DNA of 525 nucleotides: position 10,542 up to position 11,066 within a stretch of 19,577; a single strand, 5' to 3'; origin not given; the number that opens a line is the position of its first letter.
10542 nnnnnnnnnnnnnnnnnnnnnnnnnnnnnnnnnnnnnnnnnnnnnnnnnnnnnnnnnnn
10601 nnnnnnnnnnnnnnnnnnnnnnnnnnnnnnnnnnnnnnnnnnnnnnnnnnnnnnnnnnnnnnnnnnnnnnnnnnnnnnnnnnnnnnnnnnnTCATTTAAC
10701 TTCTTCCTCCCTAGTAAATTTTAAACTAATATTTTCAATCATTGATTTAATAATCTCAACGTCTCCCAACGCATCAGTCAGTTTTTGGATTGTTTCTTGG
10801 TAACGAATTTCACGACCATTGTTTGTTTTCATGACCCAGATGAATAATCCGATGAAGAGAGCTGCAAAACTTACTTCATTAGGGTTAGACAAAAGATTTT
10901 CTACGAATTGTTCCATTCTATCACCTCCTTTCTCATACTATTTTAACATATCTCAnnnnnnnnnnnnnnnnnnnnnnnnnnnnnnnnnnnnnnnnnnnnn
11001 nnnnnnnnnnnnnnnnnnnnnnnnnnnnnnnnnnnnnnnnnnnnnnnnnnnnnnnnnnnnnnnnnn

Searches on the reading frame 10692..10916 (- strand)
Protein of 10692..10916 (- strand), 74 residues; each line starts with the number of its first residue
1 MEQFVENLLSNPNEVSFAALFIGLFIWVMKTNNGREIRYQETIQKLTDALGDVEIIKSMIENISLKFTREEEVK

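Call 19: search_protein_families(library=phrogs, proteins=[window:10692-10916:-], max_evalue=0.001)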
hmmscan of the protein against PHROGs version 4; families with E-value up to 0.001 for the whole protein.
window:10692-10916:- (74 aa): 1 family
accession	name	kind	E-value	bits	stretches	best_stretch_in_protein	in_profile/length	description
phrog_2429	-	moron, auxiliary metabolic gene and host takeover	2.5e-16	60.7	1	1-71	2-81/82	involved in bacteriocin production or immunity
